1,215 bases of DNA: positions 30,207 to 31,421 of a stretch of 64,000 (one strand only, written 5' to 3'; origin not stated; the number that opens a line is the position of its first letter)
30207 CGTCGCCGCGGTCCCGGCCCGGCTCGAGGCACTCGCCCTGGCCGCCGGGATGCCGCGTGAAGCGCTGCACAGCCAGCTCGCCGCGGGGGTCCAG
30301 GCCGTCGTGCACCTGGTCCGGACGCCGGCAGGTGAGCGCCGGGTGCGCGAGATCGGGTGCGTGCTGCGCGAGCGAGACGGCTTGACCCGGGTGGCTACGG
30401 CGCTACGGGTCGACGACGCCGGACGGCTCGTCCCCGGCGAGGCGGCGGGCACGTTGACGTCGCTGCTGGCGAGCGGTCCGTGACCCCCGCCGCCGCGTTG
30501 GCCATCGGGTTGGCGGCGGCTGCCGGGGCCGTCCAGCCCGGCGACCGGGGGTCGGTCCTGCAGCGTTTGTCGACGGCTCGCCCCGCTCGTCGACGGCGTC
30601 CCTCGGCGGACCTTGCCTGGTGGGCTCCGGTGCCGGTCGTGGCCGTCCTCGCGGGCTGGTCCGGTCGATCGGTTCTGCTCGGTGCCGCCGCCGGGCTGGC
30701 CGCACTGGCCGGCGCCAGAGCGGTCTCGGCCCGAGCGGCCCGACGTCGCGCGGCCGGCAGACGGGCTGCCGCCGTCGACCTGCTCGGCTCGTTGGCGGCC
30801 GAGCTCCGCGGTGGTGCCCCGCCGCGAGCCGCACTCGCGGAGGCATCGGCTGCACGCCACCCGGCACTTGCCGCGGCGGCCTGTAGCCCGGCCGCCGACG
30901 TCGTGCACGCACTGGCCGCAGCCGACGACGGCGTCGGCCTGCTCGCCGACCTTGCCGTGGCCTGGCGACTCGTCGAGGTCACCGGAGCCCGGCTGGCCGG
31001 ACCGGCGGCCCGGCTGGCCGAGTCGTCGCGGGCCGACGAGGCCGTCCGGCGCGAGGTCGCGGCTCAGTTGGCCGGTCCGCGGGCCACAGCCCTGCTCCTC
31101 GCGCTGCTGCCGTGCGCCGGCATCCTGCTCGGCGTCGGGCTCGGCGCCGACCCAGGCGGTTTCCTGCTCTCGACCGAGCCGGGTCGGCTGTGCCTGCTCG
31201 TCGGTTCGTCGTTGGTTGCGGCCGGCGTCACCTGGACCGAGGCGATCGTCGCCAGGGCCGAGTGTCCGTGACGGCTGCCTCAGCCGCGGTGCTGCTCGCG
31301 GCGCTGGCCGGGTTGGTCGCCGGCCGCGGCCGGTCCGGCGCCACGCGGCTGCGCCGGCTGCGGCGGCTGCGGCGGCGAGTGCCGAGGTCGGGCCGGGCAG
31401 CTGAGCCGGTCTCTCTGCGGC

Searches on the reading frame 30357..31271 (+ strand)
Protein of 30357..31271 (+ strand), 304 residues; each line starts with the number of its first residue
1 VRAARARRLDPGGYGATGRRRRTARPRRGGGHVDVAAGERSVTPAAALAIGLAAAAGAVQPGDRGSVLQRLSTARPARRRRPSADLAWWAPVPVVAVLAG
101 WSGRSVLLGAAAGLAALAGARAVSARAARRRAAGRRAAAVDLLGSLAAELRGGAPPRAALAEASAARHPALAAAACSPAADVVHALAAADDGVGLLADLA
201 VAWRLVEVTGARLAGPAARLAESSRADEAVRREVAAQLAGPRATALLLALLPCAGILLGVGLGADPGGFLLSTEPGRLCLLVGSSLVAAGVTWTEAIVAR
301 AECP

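Call 80: search_protein_families(library=pfam, proteins=[window:30357-31271:+], max_evalue=0.0001)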
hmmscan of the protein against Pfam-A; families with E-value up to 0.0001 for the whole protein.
window:30357-31271:+ (304 aa): 1 family
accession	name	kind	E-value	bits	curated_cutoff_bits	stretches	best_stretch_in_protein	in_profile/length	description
PF00482.28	T2SSF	-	9.6e-05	22.8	25.2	1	144-257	3-121/125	Type II secretion system (T2SS), protein F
